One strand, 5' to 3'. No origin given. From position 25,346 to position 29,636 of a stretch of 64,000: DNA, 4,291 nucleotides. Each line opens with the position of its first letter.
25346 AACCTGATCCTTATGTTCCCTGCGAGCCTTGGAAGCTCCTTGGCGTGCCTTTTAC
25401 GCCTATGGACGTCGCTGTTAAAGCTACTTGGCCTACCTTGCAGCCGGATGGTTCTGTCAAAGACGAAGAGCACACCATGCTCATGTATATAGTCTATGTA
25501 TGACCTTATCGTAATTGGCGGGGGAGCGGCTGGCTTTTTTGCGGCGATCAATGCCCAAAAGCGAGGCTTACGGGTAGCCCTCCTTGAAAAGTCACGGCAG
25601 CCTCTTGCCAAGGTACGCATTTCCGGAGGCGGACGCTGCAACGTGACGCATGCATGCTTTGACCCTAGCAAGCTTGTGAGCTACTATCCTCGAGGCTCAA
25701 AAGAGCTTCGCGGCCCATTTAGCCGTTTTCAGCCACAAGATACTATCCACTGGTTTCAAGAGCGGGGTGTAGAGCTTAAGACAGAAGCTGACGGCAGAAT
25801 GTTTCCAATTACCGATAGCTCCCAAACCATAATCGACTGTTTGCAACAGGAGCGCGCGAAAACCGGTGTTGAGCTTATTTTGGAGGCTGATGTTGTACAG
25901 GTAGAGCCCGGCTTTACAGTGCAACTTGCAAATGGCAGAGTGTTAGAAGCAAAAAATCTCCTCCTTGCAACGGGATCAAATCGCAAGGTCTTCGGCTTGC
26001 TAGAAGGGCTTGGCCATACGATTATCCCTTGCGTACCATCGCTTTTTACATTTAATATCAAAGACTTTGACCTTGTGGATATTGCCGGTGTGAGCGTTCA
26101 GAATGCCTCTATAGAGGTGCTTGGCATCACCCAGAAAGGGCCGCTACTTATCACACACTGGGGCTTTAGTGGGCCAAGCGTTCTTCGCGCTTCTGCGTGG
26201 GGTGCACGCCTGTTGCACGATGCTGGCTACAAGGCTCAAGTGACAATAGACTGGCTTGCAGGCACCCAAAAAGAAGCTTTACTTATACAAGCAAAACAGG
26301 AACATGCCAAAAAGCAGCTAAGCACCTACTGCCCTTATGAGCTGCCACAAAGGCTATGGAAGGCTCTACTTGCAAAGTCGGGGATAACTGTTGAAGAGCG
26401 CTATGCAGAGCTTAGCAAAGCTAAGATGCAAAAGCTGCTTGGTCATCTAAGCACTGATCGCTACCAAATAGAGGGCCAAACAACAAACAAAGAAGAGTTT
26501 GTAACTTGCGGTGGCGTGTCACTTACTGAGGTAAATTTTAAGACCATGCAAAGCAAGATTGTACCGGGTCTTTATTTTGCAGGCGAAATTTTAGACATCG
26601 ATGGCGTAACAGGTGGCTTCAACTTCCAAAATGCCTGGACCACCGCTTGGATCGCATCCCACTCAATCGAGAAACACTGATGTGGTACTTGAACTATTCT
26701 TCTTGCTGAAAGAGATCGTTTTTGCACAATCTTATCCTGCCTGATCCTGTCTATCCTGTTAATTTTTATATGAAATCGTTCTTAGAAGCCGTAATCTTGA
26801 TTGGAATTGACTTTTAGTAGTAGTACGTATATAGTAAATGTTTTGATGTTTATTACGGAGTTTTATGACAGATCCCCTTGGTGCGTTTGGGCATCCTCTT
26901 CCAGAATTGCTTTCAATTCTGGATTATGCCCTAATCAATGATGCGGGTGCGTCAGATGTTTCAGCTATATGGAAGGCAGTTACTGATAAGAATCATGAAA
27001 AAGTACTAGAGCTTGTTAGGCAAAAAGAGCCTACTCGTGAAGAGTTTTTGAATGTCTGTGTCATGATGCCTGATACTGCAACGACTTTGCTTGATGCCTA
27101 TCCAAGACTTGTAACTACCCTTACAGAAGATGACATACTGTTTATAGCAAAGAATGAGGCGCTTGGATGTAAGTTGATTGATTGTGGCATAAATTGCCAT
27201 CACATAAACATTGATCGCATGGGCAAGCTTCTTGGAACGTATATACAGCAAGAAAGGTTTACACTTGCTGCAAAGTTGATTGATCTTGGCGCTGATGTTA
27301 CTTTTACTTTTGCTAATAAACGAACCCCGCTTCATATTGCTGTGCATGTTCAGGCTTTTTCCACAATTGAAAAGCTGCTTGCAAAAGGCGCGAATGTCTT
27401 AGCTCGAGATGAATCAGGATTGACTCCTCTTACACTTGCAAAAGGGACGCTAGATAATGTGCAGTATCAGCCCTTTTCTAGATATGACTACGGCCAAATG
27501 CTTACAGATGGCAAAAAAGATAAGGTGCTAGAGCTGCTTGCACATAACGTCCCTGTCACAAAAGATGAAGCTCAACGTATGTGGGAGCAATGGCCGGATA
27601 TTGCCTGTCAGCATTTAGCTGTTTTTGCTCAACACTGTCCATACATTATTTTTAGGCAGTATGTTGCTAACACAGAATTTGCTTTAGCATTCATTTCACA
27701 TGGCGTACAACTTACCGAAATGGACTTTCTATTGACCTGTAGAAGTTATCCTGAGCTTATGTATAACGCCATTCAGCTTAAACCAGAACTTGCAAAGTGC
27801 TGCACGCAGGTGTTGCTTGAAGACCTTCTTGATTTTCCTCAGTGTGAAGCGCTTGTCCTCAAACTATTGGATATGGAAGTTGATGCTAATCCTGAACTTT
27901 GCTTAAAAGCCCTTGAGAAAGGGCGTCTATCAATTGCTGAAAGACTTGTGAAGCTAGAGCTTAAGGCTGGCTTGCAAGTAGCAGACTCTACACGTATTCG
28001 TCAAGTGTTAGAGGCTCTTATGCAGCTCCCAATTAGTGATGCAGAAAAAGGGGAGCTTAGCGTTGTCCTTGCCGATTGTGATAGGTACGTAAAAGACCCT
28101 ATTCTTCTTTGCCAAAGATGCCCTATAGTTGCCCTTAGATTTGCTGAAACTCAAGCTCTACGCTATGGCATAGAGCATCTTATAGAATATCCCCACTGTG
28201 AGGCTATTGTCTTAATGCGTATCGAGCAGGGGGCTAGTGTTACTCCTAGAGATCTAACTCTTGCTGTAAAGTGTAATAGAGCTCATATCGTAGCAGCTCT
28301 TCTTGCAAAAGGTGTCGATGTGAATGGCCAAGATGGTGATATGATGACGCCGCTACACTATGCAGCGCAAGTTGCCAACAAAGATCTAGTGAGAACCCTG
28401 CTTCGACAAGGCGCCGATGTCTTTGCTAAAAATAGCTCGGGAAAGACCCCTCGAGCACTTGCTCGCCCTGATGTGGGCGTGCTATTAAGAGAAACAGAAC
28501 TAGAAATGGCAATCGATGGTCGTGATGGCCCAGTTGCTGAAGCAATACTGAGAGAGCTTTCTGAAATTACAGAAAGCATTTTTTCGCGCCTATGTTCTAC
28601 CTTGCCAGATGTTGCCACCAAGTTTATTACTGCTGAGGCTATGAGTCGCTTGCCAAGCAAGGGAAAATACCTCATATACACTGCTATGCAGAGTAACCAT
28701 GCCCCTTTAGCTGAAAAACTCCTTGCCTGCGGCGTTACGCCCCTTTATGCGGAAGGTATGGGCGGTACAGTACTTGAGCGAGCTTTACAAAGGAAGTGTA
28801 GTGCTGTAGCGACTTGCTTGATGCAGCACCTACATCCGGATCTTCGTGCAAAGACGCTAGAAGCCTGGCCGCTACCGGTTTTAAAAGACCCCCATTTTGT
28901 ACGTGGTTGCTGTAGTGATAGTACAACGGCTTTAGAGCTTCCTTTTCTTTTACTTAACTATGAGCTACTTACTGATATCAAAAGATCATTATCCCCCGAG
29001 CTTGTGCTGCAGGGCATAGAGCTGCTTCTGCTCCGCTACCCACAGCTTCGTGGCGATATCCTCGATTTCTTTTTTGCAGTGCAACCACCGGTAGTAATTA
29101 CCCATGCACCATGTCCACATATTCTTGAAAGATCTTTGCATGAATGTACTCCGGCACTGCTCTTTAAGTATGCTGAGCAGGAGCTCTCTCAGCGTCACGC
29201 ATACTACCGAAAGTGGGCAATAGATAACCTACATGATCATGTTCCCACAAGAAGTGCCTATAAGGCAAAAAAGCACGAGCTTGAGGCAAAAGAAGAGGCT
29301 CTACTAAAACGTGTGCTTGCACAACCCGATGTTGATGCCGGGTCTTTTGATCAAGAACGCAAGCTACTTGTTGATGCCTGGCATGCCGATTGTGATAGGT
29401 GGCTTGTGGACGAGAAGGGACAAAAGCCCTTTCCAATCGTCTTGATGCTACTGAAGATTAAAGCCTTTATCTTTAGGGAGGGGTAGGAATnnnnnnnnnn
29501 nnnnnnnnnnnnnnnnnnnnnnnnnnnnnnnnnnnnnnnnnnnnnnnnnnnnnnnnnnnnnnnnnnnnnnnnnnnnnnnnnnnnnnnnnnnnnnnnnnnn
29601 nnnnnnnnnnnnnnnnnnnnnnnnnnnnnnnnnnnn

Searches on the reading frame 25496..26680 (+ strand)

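Call 49: search_protein_families(library=pfam, proteins=[window:25496-26680:+], max_evalue=0.00001)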
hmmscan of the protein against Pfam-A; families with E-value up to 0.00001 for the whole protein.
window:25496-26680:+ (394 aa): 7 families
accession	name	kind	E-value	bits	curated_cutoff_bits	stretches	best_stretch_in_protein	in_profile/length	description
PF03486.20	HI0933_like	-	2e-77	260.4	50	1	3-388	2-242/244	HI0933-like protein Rossmann domain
PF22780.1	HI0933_like_1st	-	1e-27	97.4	27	1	180-336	1-165/165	HI0933-like protein barrel and H2TH domain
PF07992.20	Pyr_redox_2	-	1.3e-12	48.2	26.1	1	2-172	1-119/291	Pyridine nucleotide-disulphide oxidoreductase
PF00890.30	FAD_binding_2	-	2.3e-11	44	20.4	1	3-51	1-49/414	FAD binding domain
PF01266.30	DAO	-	1.7e-09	38.2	27.9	1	3-36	1-34/353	FAD dependent oxidoreductase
PF01134.28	GIDA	-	4.7e-09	36.2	22.1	0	3-39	1-37/391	Glucose inhibited division protein A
PF12831.13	FAD_oxidored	-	3.9e-07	30.1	27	1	3-33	1-31/416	FAD dependent oxidoreductase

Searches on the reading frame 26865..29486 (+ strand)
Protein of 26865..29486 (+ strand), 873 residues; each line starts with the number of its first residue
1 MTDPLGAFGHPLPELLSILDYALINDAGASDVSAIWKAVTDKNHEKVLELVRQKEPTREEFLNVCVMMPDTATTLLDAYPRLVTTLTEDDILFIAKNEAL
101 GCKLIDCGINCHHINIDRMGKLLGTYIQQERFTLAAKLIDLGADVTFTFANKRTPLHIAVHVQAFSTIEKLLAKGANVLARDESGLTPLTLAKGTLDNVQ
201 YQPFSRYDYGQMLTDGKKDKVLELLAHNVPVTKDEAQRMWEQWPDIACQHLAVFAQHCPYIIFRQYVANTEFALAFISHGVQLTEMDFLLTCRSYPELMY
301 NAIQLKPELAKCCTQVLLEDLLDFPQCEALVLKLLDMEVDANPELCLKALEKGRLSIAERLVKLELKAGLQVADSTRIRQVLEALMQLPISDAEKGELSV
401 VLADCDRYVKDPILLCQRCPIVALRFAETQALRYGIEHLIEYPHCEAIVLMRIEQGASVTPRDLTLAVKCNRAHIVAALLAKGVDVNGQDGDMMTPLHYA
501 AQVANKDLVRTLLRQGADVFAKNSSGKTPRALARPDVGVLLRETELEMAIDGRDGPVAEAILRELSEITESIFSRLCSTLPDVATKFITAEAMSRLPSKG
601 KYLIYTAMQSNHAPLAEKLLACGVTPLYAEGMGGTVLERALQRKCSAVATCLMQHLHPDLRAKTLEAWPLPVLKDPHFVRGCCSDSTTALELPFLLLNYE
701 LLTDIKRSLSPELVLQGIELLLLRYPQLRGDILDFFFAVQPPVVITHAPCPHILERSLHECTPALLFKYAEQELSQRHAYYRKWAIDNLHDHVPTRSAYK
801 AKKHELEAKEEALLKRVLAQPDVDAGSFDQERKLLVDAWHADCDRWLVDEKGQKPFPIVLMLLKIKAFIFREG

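Call 49: search_protein_families(library=pfam, proteins=[window:26865-29486:+], max_evalue=0.00001)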
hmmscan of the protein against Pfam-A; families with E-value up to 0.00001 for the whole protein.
window:26865-29486:+ (873 aa): 5 families
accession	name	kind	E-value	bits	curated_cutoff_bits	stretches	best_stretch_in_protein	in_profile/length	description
PF12796.13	Ank_2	-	3.6e-19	69.6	27.3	1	464-522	33-89/90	Ankyrin repeats (3 copies)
PF00023.36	Ank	-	7.6e-18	64.1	21.1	1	494-523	3-32/33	Ankyrin repeat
PF13857.12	Ank_5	-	2.1e-17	63.4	27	1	479-533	1-56/56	Ankyrin repeats (many copies)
PF13637.12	Ank_4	-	1.7e-14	54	22.7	0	474-513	11-50/50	Ankyrin repeats (many copies)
PF13606.12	Ank_3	-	5.9e-14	51.1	22.3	0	494-519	3-28/30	Ankyrin repeat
